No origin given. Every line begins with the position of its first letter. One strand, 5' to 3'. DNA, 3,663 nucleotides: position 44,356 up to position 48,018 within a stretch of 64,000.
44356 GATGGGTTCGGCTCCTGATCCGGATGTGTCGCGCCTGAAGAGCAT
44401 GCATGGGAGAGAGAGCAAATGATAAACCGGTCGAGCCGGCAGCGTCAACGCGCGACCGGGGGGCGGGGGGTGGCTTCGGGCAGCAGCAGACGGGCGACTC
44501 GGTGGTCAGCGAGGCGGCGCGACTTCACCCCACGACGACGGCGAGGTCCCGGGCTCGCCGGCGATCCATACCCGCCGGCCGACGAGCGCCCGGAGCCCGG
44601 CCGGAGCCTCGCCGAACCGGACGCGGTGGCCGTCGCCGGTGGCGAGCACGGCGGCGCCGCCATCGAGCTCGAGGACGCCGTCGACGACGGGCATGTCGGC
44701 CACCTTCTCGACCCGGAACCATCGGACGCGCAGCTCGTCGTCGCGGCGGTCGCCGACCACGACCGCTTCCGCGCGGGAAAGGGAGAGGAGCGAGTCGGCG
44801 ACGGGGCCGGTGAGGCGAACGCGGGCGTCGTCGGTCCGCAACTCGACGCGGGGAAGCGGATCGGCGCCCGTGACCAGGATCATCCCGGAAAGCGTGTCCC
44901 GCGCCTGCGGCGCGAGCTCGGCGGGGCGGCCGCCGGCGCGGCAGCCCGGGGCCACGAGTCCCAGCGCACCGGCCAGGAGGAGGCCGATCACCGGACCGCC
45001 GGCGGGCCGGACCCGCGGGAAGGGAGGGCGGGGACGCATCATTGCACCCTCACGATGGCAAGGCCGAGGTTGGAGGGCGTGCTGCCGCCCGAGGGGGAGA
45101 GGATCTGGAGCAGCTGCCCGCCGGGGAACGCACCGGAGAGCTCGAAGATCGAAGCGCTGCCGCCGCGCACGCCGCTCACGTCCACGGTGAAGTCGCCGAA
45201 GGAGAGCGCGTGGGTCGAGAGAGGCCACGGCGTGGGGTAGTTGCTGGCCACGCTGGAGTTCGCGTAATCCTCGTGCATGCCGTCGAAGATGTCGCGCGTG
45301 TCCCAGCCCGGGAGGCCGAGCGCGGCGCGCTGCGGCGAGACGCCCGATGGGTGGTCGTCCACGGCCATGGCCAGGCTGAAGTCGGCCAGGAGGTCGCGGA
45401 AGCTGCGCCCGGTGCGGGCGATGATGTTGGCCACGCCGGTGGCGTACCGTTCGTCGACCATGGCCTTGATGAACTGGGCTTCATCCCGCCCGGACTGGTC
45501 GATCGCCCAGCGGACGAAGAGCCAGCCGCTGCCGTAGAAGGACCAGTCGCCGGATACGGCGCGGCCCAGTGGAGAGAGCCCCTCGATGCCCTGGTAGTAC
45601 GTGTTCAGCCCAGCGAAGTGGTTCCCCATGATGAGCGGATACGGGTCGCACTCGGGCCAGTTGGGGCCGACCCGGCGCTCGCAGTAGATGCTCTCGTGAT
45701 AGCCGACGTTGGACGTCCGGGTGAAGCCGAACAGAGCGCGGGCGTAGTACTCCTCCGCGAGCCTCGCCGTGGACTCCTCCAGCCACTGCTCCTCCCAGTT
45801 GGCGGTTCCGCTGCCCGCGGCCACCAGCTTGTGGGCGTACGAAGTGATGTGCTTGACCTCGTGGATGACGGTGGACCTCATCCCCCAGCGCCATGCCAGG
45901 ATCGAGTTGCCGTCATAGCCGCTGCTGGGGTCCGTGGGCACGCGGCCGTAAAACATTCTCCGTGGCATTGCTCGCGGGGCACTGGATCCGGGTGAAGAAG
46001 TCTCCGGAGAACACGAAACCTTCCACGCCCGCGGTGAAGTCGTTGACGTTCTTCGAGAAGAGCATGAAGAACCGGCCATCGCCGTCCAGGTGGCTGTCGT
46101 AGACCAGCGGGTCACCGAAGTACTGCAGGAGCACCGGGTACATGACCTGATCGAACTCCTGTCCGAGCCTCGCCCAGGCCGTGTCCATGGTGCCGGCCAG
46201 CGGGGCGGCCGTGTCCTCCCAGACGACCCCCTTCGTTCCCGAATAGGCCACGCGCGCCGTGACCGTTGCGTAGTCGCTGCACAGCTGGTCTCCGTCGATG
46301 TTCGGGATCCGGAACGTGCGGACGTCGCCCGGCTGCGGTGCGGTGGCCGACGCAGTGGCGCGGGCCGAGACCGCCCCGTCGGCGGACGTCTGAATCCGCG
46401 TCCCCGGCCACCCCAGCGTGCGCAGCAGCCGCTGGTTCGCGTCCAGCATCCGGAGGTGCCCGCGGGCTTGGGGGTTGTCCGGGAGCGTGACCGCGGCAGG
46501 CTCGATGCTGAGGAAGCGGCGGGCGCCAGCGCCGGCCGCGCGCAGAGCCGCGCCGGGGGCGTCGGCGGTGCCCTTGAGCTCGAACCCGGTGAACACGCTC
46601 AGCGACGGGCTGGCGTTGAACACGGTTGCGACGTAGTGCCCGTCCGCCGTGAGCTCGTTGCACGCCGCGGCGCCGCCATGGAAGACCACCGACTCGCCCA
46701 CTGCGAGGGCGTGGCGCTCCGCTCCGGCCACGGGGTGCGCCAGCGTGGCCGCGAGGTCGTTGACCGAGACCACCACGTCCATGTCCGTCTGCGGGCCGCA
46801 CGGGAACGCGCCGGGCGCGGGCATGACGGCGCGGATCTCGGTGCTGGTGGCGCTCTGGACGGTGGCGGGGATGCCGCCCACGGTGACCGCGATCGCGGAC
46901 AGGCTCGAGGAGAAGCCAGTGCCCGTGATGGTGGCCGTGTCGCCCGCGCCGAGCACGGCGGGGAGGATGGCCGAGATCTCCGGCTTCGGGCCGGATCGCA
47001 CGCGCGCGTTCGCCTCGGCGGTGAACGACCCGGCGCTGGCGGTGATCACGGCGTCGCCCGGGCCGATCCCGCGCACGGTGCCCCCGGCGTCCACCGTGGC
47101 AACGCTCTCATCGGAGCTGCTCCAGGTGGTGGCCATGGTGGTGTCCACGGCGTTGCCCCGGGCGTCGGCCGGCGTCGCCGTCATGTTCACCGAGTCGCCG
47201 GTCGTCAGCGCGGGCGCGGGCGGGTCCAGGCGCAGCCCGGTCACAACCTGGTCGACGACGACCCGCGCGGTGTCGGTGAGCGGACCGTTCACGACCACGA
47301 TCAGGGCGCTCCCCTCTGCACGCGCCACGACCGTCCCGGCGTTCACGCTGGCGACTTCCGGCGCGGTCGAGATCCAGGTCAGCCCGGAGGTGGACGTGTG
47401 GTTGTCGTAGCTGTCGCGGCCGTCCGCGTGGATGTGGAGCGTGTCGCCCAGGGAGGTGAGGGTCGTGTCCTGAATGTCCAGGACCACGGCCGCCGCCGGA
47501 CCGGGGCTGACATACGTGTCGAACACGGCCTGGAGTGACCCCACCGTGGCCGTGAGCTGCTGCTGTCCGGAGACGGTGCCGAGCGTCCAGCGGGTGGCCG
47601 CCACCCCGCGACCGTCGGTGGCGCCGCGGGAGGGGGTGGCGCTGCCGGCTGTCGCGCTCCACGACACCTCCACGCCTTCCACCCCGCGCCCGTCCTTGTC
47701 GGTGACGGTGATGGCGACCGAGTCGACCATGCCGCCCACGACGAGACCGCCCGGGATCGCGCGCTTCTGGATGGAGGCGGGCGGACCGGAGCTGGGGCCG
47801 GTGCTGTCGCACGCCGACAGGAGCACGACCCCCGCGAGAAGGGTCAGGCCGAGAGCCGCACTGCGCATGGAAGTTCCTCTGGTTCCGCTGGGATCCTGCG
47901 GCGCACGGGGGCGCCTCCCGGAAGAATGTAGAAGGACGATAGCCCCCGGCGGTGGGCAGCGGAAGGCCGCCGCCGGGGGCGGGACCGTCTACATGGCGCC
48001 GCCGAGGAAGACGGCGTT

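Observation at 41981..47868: Four-gene envelope cluster: Ig-repeat HExxH lipoprotein protease, two domain-less lipoproteins and a barrel-like protein, arranged as two translationally coupled pairs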

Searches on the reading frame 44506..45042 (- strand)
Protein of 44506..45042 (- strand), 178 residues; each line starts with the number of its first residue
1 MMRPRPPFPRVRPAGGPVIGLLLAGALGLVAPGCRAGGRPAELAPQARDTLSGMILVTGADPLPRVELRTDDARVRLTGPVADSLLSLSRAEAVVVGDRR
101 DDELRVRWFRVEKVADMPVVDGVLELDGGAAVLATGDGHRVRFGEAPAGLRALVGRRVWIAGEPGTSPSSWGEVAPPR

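Call 4: search_protein_families(library=pfam, proteins=[window:44506-45042:-], max_evalue=0.1)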
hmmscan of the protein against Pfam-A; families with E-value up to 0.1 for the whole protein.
window:44506-45042:- (178 aa): 1 family
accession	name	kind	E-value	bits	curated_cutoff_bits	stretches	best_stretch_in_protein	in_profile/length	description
PF19135.5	DUF5818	-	0.00054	19.9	27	1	122-163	2-42/57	Protein of unknown function (DUF5818)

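Call 5: search_protein_families(library=ncbifam, proteins=[window:44506-45042:-], max_evalue=0.1)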
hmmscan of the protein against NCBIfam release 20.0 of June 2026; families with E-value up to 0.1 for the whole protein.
window:44506-45042:- (178 aa): 0 families

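Call 24: search_solved_structures(query=A2, max_evalue=10)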
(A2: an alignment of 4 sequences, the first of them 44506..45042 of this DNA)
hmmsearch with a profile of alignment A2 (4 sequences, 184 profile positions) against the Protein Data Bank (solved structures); distinct sequences matched with E-value up to 10: 2.
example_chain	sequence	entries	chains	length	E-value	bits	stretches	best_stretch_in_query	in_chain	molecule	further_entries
7zfa_F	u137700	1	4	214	1.5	11.8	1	147-177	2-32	Omi-6 light chain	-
9kz9_Q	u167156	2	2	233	1.9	11.5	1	20-101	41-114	PsaQ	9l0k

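Call 60: search_protein_representatives(protein=window:44509-45042:-)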
Query: 178 residues. Proteins with E-value up to 0.001 (for the whole library): 440; up to 1e-10: 90; up to 1e-30: 2. The best 150 are listed.
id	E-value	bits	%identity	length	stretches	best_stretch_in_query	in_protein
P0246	4.3e-107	372.0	100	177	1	2-178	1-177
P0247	3.5e-44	167.0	61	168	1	22-176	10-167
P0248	3.6e-27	111.5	45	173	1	19-176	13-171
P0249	1.9e-26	109.2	43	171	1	14-176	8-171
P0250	3.0e-25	105.3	47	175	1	11-177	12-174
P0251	5.8e-25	104.4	46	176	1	36-178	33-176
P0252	9.6e-24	100.4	49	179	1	19-176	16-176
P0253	3.3e-23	98.7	48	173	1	20-172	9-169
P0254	4.8e-22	94.8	44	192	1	39-176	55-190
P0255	6.7e-21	91.1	41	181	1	30-174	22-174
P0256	2.0e-20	89.6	39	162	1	19-177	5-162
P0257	2.2e-20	89.4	43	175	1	17-177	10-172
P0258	1.5e-19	86.7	42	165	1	34-173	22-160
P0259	5.2e-19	85.0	43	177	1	33-176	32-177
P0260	1.3e-18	83.7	40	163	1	19-173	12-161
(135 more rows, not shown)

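Call 67: search_protein_families(library=pfam, alignment_id=A9, max_evalue=0.01)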
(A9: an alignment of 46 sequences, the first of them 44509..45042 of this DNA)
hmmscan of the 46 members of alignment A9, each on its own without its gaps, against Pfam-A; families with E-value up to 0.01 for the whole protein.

A. member 1, window:44509-45042:- (178 aa): 1 family
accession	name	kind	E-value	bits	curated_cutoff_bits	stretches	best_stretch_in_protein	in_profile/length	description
PF19135.5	DUF5818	-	0.00054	19.9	27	1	122-163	2-42/57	Protein of unknown function (DUF5818)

B. families by the number of members that match (of 46 scanned): 1 family
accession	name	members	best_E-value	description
PF19135.5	DUF5818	23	3.4e-08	Protein of unknown function (DUF5818)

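Call 68: search_solved_structures(query=A9, max_evalue=10)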
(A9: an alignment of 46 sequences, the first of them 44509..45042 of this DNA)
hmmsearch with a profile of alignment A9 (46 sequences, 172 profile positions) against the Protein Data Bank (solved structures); distinct sequences matched with E-value up to 10: 7.
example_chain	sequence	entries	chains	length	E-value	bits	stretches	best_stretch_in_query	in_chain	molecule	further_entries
6wzn_A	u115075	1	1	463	0.19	14.5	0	135-165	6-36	Fluorescent Single Chain Fv Chimera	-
8e99_E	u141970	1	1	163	0.48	13.3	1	11-68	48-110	Nanobody 4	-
7vmu_A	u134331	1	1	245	0.54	13.1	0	135-165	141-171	scFv E4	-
7r81_Z2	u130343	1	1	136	0.68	12.8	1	19-57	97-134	40S ribosomal protein S24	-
7w7q_A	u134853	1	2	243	1.2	11.9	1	131-165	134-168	1F11S antibody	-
9q26_E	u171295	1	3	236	1.7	11.5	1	129-163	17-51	3A12 Fab Light chain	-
8u44_X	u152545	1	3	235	2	11.3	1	129-165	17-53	05.GC.w2.3C10-H1_SI06 Light chain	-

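Call 90: list_cluster_members(proteins=[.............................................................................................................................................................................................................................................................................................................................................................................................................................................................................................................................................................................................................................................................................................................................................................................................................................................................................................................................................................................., window:44509-45042:-, window:45042-46115:-])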
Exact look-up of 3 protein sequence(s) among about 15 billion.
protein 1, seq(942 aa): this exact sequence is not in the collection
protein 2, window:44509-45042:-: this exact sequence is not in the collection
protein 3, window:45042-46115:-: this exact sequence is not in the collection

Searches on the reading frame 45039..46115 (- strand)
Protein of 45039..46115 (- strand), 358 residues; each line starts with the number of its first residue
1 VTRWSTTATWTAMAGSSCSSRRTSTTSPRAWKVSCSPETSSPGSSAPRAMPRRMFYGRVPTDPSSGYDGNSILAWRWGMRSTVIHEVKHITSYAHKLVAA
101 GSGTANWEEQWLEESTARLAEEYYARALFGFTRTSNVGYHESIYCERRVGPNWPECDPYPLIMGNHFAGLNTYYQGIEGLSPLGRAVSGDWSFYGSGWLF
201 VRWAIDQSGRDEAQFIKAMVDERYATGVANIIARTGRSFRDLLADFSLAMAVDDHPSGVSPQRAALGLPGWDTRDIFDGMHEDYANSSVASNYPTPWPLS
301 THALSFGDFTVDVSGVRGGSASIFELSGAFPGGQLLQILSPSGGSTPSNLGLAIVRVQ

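Call 4: search_protein_families(library=pfam, proteins=[window:45039-46115:-], max_evalue=0.1)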
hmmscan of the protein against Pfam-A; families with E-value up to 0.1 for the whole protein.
window:45039-46115:- (358 aa): 0 families

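Call 5: search_protein_families(library=ncbifam, proteins=[window:45039-46115:-], max_evalue=0.1)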
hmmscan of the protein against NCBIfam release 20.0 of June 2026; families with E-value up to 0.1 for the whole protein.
window:45039-46115:- (358 aa): 1 family
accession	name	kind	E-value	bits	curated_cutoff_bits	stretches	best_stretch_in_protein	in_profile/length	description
NF045524.1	MXAN_6640_HExxH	subfamily_domain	0.061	13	140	0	79-126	111-149/290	MXAN_6640 family putative metalloprotease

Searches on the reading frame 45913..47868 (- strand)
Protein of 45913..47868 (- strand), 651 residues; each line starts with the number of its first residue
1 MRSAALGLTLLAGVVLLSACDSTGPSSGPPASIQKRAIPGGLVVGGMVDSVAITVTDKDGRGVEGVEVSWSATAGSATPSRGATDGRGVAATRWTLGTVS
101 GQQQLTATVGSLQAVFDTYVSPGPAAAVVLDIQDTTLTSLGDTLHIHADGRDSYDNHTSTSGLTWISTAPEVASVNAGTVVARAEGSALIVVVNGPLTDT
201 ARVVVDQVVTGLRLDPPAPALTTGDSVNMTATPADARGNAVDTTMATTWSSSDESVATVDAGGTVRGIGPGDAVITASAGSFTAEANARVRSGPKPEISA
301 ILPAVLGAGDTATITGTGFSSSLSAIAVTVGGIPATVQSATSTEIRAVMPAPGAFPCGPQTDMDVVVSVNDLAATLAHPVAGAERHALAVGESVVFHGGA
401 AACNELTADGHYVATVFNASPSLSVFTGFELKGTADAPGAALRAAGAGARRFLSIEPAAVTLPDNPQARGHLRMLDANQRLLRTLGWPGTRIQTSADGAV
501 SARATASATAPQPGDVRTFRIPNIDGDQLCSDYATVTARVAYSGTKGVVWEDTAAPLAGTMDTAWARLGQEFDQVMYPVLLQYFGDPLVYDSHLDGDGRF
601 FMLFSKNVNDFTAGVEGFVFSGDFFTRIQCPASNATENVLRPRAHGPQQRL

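Call 4: search_protein_families(library=pfam, proteins=[window:45913-47868:-], max_evalue=0.1)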
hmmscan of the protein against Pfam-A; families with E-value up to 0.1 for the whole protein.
window:45913-47868:- (651 aa): 4 families
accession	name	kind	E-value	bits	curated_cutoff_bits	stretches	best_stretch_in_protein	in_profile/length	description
PF01833.30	TIG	-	2.3e-09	37.6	20.9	1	296-371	1-72/84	IPT/TIG domain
PF02368.24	Big_2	-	4.4e-09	36.6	22.8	1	209-281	2-70/79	Bacterial Ig-like domain (group 2)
PF02369.22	Big_1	-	4.4e-07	30.4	34.9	1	49-111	19-83/93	Bacterial Ig-like domain (group 1)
PF19585.4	DUF6092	-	0.038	14.7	28.7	1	458-486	13-41/86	Family of unknown function (DUF6092)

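Call 5: search_protein_families(library=ncbifam, proteins=[window:45913-47868:-], max_evalue=0.1)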
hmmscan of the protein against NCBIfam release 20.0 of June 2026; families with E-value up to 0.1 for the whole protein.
window:45913-47868:- (651 aa): 1 family
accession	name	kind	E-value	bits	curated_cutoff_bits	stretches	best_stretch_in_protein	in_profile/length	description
NF047769.1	LIC10067_lipo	equivalog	0.0016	17.7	200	1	308-351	58-101/239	LIC10067 family putative lipoprotein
